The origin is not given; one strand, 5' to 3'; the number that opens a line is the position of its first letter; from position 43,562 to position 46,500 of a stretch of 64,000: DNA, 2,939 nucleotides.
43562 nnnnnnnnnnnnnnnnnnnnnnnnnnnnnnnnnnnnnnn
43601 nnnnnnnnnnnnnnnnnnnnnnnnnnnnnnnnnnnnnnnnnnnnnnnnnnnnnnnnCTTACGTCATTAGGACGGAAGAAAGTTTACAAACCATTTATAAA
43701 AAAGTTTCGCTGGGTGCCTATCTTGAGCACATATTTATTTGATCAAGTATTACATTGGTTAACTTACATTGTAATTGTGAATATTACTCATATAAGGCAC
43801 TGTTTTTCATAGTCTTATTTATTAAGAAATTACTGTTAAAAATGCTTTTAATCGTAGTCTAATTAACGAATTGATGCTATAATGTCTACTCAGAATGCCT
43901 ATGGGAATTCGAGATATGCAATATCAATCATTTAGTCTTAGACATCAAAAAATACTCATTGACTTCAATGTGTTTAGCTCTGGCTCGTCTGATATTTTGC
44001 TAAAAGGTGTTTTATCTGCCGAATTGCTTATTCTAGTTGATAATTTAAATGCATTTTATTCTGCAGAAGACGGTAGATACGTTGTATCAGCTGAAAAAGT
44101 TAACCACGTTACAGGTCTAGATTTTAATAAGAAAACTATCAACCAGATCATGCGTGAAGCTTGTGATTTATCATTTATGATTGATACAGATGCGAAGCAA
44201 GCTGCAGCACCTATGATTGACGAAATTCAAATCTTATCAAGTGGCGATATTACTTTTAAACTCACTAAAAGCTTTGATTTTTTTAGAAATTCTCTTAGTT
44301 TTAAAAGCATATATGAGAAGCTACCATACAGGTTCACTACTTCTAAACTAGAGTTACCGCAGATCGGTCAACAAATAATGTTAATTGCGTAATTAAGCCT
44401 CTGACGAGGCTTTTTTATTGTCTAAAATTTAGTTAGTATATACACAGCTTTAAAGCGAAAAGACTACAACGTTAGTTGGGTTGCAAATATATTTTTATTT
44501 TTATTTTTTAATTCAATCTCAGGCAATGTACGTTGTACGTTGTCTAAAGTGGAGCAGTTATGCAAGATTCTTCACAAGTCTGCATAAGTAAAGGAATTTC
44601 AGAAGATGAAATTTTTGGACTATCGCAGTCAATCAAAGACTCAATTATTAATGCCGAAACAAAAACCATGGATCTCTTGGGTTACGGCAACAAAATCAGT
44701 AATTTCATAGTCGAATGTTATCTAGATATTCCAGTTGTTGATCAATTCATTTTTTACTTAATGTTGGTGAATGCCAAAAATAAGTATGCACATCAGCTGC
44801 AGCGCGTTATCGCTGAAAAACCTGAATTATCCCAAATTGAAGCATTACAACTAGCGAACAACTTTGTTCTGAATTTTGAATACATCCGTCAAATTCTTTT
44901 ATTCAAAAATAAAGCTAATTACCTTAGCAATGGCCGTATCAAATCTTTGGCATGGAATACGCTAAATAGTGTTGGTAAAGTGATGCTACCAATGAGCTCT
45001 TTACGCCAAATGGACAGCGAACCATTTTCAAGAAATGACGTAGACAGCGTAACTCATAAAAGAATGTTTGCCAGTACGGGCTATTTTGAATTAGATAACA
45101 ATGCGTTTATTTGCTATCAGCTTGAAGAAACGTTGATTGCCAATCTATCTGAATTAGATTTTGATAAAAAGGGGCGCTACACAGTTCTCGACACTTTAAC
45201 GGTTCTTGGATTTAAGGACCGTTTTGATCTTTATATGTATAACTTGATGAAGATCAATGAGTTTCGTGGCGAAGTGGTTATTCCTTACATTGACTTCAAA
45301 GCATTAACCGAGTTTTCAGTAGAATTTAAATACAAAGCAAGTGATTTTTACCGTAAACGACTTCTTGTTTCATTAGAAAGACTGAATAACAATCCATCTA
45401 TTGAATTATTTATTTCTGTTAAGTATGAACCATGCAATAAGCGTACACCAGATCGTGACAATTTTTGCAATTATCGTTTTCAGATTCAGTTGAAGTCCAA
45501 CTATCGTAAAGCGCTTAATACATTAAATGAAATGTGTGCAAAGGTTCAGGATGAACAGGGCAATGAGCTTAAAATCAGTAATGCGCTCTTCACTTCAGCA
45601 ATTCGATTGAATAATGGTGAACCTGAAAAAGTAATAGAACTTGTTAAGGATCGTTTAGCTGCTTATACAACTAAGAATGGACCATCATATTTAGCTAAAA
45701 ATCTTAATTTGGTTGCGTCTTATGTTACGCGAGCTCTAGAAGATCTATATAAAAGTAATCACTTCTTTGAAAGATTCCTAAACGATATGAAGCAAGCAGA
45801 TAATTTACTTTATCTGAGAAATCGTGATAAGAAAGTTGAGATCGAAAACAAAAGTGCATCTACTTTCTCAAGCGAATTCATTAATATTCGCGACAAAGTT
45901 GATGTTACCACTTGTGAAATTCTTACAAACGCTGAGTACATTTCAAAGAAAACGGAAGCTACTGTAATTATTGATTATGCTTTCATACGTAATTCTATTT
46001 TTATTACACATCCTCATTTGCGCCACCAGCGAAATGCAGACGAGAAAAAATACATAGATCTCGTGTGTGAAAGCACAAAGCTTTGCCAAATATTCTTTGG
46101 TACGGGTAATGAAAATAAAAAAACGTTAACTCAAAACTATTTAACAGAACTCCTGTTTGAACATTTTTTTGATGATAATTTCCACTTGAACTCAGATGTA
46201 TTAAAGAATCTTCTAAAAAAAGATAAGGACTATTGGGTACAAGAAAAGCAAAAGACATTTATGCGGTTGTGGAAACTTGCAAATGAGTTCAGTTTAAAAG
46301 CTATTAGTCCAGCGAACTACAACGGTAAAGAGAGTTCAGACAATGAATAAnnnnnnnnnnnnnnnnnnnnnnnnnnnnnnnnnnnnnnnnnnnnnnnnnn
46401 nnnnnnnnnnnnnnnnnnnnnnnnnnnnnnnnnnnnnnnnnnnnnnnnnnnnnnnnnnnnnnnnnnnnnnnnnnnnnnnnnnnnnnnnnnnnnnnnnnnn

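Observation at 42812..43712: Ten 84-bp tandem repeats each carrying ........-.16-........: iteron array or sopC/parS-like centromere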

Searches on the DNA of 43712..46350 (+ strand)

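Call 46: search_dna_similar(query=window:43712-46350:+, collection=plasmids, mode=distant, rows=spread, max_rows=30)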
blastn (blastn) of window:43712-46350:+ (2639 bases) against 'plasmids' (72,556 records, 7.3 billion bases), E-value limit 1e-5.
Records with a match: 65; places in all: 66; records where one place covers at least 80% of the query: 65.
Best place of each record, by identity: >=99% 64; 95-99% 1.
By first word of the organism name: Acinetobacter 65.
By predicted mobility (MOB-suite, as given by PLSDB): mobilizable 55; non-mobilizable 10.
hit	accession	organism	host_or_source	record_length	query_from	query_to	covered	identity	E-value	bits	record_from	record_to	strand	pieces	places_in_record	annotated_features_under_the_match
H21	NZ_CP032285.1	Acinetobacter sp. WCHA55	Culture,Sewage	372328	1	2639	100%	100.0%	0e+0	4760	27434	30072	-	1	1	hypothetical protein (x3)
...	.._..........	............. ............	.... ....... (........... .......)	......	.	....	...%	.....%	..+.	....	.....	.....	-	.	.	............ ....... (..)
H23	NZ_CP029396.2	Acinetobacter defluvii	pure culture,sewage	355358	1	2639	100%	100.0%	0e+0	4760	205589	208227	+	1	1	hypothetical protein (x3)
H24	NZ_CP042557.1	Acinetobacter baumannii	Whole organism,Room 7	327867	1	2639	100%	100.0%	0e+0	4760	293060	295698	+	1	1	hypothetical protein (x3)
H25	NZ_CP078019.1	Acinetobacter junii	whole organism,washroom sink in ...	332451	1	2639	100%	100.0%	0e+0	4760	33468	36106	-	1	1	hypothetical protein (x3)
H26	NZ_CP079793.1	Acinetobacter johnsonii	whole organism,washroom sink in ...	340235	1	2639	100%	100.0%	0e+0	4760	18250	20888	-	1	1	hypothetical protein (x3)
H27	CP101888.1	Acinetobacter baumannii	Homo sapiens,catheter tip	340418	1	2639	100%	100.0%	0e+0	4760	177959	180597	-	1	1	hypothetical protein (x2) | transporter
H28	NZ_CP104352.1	Acinetobacter baumannii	Homo sapiens,Wound/Abscess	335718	1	2639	100%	100.0%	0e+0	4760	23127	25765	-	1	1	hypothetical protein (x2) | transporter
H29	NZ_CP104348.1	Acinetobacter baumannii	Homo sapiens,sputum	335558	1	2639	100%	100.0%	0e+0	4760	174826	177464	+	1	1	hypothetical protein (x2) | transporter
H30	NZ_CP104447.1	Acinetobacter baumannii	Homo sapiens,sputum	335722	1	2639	100%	100.0%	0e+0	4760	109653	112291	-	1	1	hypothetical protein (x2) | transporter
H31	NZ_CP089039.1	Acinetobacter ursingii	Homo sapiens,Genome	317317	1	2639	100%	100.0%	0e+0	4760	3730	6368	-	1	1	hypothetical protein (x3)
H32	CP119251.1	Acinetobacter soli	Homo sapiens,blood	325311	1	2639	100%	100.0%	0e+0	4760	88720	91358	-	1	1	hypothetical protein (x2) | transporter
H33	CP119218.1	Acinetobacter soli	Homo sapiens,blood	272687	1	2639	100%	100.0%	0e+0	4760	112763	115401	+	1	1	hypothetical protein (x2) | transporter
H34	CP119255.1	Acinetobacter johnsonii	Homo sapiens,blood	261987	1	2639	100%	100.0%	0e+0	4760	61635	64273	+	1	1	hypothetical protein (x2)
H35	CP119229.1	Acinetobacter soli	Homo sapiens,blood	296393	1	2639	100%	100.0%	0e+0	4760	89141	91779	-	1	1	hypothetical protein (x2) | transporter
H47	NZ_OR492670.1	Acinetobacter gerneri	-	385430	1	2639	100%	99.7%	0e+0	4717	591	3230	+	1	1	hypothetical protein (x4)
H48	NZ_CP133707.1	Acinetobacter baumannii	-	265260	1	2639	100%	99.1%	0e+0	4654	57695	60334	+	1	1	hypothetical protein (x2) | transporter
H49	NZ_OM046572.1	Acinetobacter nosocomialis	-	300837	1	2639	100%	99.1%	0e+0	4650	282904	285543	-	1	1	hypothetical protein (x3)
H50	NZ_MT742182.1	Acinetobacter sp. TTH0-4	-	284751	1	2639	100%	98.9%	0e+0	4629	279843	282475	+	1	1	hypothetical protein (x2) | transporter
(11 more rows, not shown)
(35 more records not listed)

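Call 65: get_annotated_region(hit=H25, flank=2000)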
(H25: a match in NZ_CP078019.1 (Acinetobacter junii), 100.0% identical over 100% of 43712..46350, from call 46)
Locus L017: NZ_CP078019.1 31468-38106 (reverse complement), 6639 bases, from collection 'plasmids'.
description: Acinetobacter junii strain AJ_351 plasmid pAJ_351-2, complete sequence
organism: Acinetobacter junii (NCBI taxid 40215)
taxonomy: Bacteria; Pseudomonadota; Gammaproteobacteria; Moraxellales; Moraxellaceae; Acinetobacter; Acinetobacter junii
host: -; source: whole organism,washroom sink in hospital intensive care unit; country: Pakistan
typing (MOB-suite, as given by PLSDB): mobilizable; relaxase MOBP,MOBP
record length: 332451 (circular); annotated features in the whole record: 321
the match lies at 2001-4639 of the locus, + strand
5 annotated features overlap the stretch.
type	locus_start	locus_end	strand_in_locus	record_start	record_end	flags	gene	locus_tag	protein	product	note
CDS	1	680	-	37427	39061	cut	-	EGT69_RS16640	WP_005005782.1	hypothetical protein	-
CDS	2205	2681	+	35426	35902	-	-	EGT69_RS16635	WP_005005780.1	hypothetical protein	-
CDS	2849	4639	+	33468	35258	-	-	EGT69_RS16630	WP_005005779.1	hypothetical protein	-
CDS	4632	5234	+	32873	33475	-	-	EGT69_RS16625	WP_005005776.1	hypothetical protein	-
CDS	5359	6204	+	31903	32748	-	-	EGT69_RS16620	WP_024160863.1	hypothetical protein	-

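Call 66: get_annotated_region(hit=H26, flank=2000)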
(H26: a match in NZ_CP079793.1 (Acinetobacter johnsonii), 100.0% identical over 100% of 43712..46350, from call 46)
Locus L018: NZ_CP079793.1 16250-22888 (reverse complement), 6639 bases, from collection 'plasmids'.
description: Acinetobacter johnsonii strain AJ_082 plasmid pAJ_082-2, complete sequence
organism: Acinetobacter johnsonii (NCBI taxid 40214)
taxonomy: Bacteria; Pseudomonadota; Gammaproteobacteria; Moraxellales; Moraxellaceae; Acinetobacter; Acinetobacter johnsonii
host: -; source: whole organism,washroom sink in hospital intensive care unit; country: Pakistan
typing (MOB-suite, as given by PLSDB): mobilizable; relaxase MOBP,MOBP
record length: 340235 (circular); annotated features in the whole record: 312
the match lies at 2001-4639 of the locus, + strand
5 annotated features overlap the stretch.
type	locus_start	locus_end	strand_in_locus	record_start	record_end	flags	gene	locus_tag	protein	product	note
CDS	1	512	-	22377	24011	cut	-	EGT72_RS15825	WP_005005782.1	hypothetical protein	-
CDS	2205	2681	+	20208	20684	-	-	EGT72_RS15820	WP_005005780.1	hypothetical protein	-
CDS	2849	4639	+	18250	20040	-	-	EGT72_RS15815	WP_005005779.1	hypothetical protein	-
CDS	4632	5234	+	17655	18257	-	-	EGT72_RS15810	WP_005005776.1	hypothetical protein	-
CDS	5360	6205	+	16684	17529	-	-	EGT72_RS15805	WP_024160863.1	hypothetical protein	-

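Call 67: get_annotated_region(hit=H47, flank=2000)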
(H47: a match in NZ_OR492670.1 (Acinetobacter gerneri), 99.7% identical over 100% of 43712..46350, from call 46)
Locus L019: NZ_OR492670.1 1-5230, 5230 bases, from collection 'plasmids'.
description: Acinetobacter gerneri strain C-SY-46 plasmid pC-SY-46, complete sequence
organism: Acinetobacter gerneri (NCBI taxid 202952)
taxonomy: Bacteria; Pseudomonadota; Gammaproteobacteria; Moraxellales; Moraxellaceae; Acinetobacter; Acinetobacter gerneri
host: -; source: -; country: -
typing (MOB-suite, as given by PLSDB): mobilizable; relaxase MOBP,MOBP,MOBP
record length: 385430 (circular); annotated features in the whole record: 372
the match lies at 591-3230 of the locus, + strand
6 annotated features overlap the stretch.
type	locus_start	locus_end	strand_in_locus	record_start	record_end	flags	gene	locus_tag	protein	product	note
CDS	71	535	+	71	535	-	-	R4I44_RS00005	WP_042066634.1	hypothetical protein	-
CDS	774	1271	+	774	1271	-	-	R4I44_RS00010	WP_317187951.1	hypothetical protein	-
CDS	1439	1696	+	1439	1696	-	-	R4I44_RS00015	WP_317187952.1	hypothetical protein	-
CDS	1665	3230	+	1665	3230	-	-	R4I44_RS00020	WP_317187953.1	hypothetical protein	-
CDS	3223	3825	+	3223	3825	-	-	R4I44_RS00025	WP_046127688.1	hypothetical protein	-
CDS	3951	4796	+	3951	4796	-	-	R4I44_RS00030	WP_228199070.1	hypothetical protein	-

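Call 68: get_annotated_region(hit=H48, flank=2000)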
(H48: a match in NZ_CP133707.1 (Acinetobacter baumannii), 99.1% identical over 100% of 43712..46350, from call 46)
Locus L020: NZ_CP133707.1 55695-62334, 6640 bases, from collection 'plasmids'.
description: Acinetobacter baumannii strain CRAb2 plasmid unnamed01, complete sequence
organism: Acinetobacter baumannii (NCBI taxid 470)
taxonomy: Bacteria; Pseudomonadota; Gammaproteobacteria; Moraxellales; Moraxellaceae; Acinetobacter; Acinetobacter baumannii
host: -; source: -; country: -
typing (MOB-suite, as given by PLSDB): non-mobilizable; replicon rep_cluster_1903
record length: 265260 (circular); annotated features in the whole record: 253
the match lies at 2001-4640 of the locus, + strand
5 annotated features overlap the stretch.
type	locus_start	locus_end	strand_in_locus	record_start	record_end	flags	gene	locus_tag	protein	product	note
CDS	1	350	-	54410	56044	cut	-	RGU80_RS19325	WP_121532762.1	hypothetical protein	-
CDS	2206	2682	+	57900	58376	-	-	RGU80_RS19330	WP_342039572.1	hypothetical protein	-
CDS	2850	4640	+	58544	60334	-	-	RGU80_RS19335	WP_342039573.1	hypothetical protein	-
CDS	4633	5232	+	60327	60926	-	-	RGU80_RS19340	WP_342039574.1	transporter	-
CDS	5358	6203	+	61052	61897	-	-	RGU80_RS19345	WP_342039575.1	hypothetical protein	-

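Call 69: get_annotated_region(hit=H49, flank=2000)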
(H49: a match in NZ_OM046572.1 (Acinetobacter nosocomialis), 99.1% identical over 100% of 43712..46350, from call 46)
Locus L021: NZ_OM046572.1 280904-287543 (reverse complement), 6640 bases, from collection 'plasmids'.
description: Acinetobacter nosocomialis strain AN66 plasmid pHUAV/AMR-R, complete sequence
organism: Acinetobacter nosocomialis (NCBI taxid 106654)
taxonomy: Bacteria; Pseudomonadota; Gammaproteobacteria; Moraxellales; Moraxellaceae; Acinetobacter; Acinetobacter nosocomialis
host: -; source: -; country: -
typing (MOB-suite, as given by PLSDB): mobilizable; relaxase MOBP
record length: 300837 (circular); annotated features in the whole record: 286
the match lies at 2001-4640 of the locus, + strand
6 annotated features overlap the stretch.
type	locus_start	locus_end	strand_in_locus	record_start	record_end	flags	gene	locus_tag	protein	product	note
CDS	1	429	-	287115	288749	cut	-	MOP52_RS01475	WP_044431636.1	hypothetical protein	-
CDS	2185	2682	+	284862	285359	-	-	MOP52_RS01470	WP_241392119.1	hypothetical protein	-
CDS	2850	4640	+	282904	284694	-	-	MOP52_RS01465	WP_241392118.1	hypothetical protein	-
CDS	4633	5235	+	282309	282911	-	-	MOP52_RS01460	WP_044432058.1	hypothetical protein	-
CDS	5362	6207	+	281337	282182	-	-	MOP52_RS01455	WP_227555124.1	hypothetical protein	-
CDS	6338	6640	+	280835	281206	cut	-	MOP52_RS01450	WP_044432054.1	hypothetical protein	-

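Call 70: get_annotated_region(hit=H50, flank=2000)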
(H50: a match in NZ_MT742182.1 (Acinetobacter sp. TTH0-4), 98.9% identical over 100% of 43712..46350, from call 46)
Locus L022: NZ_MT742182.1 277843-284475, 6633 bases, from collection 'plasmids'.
description: Acinetobacter sp. TTH0-4 strain 1BD1 plasmid pR4WN_1BD1, complete sequence
organism: Acinetobacter sp. TTH0-4 (NCBI taxid 1646498)
taxonomy: Bacteria; Pseudomonadota; Gammaproteobacteria; Moraxellales; Moraxellaceae; Acinetobacter; Acinetobacter sp. TTH0-4
host: -; source: -; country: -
typing (MOB-suite, as given by PLSDB): mobilizable; relaxase MOBP,MOBP,MOBP
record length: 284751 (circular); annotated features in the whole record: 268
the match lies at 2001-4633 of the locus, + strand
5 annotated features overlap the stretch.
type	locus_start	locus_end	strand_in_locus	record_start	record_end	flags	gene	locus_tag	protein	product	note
CDS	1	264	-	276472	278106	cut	-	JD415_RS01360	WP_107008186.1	hypothetical protein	-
CDS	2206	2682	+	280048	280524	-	-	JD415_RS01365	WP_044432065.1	hypothetical protein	-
CDS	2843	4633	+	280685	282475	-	-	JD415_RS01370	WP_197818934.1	hypothetical protein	-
CDS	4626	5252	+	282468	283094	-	-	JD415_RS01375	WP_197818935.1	transporter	-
CDS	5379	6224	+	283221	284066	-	-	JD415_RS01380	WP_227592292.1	hypothetical protein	-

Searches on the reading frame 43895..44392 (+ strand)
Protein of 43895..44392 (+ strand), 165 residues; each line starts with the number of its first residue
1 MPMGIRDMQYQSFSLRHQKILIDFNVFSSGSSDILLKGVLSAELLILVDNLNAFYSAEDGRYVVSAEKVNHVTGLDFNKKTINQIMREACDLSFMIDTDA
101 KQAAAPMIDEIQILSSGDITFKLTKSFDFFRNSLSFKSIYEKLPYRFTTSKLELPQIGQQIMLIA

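Call 8: search_protein_families(library=pfam, proteins=[window:43895-44392:+], max_evalue=0.01)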
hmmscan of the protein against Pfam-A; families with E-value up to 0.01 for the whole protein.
window:43895-44392:+ (165 aa): 0 families

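Call 11: search_protein_families(library=phrogs, proteins=[window:43895-44392:+], max_evalue=0.01)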
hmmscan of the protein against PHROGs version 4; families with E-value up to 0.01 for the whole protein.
window:43895-44392:+ (165 aa): 0 families

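Call 25: search_solved_structures(query=window:43895-44392:+, max_evalue=10)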
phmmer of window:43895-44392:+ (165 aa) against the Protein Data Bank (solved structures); distinct sequences matched with E-value up to 10: 3.
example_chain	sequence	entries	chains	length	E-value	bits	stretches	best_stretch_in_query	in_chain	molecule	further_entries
9zs7_A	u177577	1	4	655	0.14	15.5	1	37-106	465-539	Potassium voltage-gated channel protein Shaker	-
6tzw_A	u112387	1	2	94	0.6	13.4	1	43-92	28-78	Protein bicaudal D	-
6hv6_A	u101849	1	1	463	0.95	12.7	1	27-120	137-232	Toxin PAU_02230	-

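Call 61: find_homologous_proteins(query=window:43895-44392:+, max_evalue=0.001)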
Query window:43895-44392:+ (165 aa): 7 proteins with E <= 0.001 among 91 candidates.
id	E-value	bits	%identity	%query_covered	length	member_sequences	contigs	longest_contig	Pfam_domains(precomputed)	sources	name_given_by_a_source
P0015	2.6e-96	337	96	100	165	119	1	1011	-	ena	-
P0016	1.7e-88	312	93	100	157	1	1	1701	-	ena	-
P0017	1.2e-76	274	96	85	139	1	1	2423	-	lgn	-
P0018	4.9e-73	262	77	99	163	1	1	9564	-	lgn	-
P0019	1.0e-50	190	53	100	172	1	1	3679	-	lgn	-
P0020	2.0e-46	176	50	96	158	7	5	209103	-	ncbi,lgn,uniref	ncbi:hypothetical protein [Acinetobacter gandensis]|uniref:hypothetical protein n=1 Tax=Acinetobacte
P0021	1.7e-44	169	53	96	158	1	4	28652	-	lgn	-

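Call 62: find_encoding_contigs(protein=P0020, flank=5000, max_places=5)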
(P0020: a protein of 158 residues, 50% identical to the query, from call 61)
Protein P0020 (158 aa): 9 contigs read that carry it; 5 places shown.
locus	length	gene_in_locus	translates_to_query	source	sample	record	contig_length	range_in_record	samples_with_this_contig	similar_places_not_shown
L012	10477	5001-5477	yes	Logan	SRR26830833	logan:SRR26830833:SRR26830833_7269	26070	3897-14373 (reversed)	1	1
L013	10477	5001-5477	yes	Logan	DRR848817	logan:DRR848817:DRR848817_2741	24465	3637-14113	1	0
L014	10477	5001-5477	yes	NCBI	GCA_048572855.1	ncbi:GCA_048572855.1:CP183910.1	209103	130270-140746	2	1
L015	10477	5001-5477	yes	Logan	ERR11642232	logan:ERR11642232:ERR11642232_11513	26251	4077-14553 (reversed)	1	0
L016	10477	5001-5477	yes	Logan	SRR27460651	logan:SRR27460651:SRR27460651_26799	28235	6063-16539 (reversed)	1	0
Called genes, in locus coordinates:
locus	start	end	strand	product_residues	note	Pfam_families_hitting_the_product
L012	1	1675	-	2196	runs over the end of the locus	PF13872:AAA_34 (weak), PF04851:ResIII (weak), PF13871:Helicase_C_4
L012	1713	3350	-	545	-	-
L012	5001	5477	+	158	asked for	-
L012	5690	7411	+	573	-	-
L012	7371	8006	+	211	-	-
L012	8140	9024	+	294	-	-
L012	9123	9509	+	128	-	-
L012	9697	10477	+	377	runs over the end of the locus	-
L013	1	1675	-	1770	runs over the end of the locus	?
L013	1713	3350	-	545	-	-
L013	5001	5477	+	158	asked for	-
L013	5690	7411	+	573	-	-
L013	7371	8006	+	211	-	-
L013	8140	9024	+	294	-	-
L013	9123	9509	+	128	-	-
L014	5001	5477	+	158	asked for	-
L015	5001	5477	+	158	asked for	-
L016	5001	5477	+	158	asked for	-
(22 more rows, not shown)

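Call 98: predict_structure(alignment_id=A3)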
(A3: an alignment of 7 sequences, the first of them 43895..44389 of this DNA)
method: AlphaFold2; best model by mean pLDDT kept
length: 165 residues; sequences in the alignment: 7
mean_pLDDT: 58.1   pTM: 0.55
mean pLDDT of the five models: 58.1, 49.0, 47.1, 45.6, 39.4
residues with pLDDT >= 90: 0; 70-90: 62; 50-70: 41; < 50: 62
segments of 3 or more residues with pLDDT < 50: 1-34, 37-39, 142-165
pLDDT, mean of each block of 10 residues (from residue 1): 28 28 37 47 68 75 83 77 79 57 68 82 76 58 42 34 35
secondary structure, 60 per line:
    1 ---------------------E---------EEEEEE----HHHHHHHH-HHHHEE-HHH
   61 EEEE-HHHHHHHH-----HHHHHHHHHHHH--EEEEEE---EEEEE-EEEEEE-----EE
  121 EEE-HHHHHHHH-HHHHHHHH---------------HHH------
elements in order: E32-37 H42-49 H51-54 E61-64 H66-73 H79-90 E93-98 E102-106 E108-113 E119-123 H125-132 H134-141
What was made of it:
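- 43895..44392 (+): 165-aa ORF (RefSeq start at M8, 43916) immediately downstream of the array. It has a predicted winged-helix, WH1-like fold of iteron-type initiators. Candidate binder of the repeats. AlphaFold2 model: mean pLDDT 58; 10-residue block means 57-83 over residues 41-140 (call 98).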

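Call 100: fold_search(model_id=the predicted structure, library=pdb)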
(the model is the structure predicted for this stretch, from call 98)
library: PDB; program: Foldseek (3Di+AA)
matches with E <= 10: 765; with E <= 0.001: 1
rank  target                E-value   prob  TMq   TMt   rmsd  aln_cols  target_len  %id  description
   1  5ubf_A                3.3e-04  1.00  0.45  0.29   6.6       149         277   11  Crystal structure of the RctB domains 2-3, RctB-155-483 (released 2017-01-11)
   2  5tbf_A                1.0e-03  1.00  0.45  0.29   6.5       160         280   11  Crystal structure of SeMet derivatives of domain2 and domain 3 of RctB (released 2017-04-12)
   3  9z44_C                1.8e-03  1.00  0.41  0.32   7.8       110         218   14  Isoreticular co-crystal 1 with symmetrical expanded duplex (31mer) containing insert sequence CCCGGCCGGA and loaded wi (released 2026-02-25)
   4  9z55_C                2.0e-03  1.00  0.43  0.34   3.6       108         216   16  Isoreticular co-crystal 1 with asymmetrical expanded duplex (31mer) containing insert sequence CATGAGTCAT (released 2026-02-18)
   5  7sgc_C                2.4e-03  1.00  0.40  0.31   3.9       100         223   16  Replication Initiator Protein REPE54 and cognate DNA sequence with terminal five prime phosphates. (released 2021-10-13)
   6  8ac8_C                2.5e-03  1.00  0.45  0.36   3.5       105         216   14  The nucleoprotein complex of Rep protein with DUE ssDNA (released 2023-09-27)
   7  9yzg_C                2.5e-03  1.00  0.39  0.31   3.8        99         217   15  Isoreticular co-crystal 1 with asymmetrical expanded duplex (31mer) containing insert sequence ATGAGTCATA (released 2026-02-18)
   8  9yzf_C                2.7e-03  1.00  0.39  0.30   8.1       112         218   14  Isoreticular co-crystal 1 with asymmetrical expanded duplex (31mer) containing insert sequence AATTAGGCCG (released 2026-02-18)
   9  5tbf_B                2.9e-03  0.99  0.41  0.28   7.5       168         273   10  Crystal structure of SeMet derivatives of domain2 and domain 3 of RctB (released 2017-04-12)
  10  8ac8_A                4.5e-03  1.00  0.43  0.34   3.6       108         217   16  The nucleoprotein complex of Rep protein with DUE ssDNA (released 2023-09-27)
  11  7sdp_C                4.8e-03  1.00  0.38  0.30   4.1       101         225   18  Replication Initiator Protein REPE54 and cognate DNA sequence with terminal three prime phosphates. (released 2021-10-13)
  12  9yzp_C                5.1e-03  1.00  0.41  0.32   3.8       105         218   16  Isoreticular co-crystal 1 with asymmetrical expanded duplex (31mer) containing insert sequence TGATGAGCAG and loaded w (released 2026-02-18)
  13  9yzn_C                5.4e-03  1.00  0.38  0.30   3.9        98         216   15  Isoreticular co-crystal 1 with asymmetrical expanded duplex (31mer) containing insert sequence TGATGAGCAG and loaded w (released 2026-02-18)
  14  7ur0_C                5.8e-03  1.00  0.40  0.32   3.5       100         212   15  Isoreticular, interpenetrating co-crystal of Replication Initiator Protein REPE54 and scaffold-insert duplexes (21mer  (released 2023-04-26)
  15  7soz_C                5.8e-03  1.00  0.40  0.31   4.0       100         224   15  Replication Initiator Protein REPE54 and cognate DNA sequence with terminal three prime phosphates chemically crosslin (released 2021-11-10)
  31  2z9o_A                1.8e-02  0.98  0.39  0.30   4.2       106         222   17  Crystal structure of the dimeric form of RepE in complex with the repE operator DNA (released 2007-11-27)
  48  2z9o_B                1.1e-01  0.91  0.39  0.31   4.5       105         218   16  Crystal structure of the dimeric form of RepE in complex with the repE operator DNA (released 2007-11-27)
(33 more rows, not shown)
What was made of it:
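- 43895..44392 (+): Foldseek against PDB: the top 48 hits are all RctB, RepE or other Rep initiators; best is 5ubf_A at E=3.3e-4 (call 100).
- Closest known: Two-site initiator systems: Vibrio cholerae chromosome 2. Same: The best structural match of the 165-aa model is RctB domains 2-3, followed by RepE (call 100). RepE binds inverted half-iterons as a dimer (PDB 2z9o appears among the hits, call 100).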

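Call 102: search_protein_families(library=pfam, alignment_id=A3, max_evalue=10)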
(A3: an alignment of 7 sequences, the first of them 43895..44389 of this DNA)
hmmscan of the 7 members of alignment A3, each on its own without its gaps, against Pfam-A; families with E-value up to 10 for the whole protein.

A. member 1, window:43895-44389:+ (165 aa): 0 families

B. families by the number of members that match (of 7 scanned): 4 families
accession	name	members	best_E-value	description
PF14903.11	WG_beta_rep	2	0.073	WG containing repeat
PF20026.4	DUF6434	1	0.092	Domain of unknown function (DUF6434)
PF03484.21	B5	1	0.15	tRNA synthetase B5 domain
PF22021.2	RbmA-like_FnIII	1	0.18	RbmA-like, FnIII domain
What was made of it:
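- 43895..44392 (+): No Pfam or PDB hit by sequence (calls 8, 25, 102).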
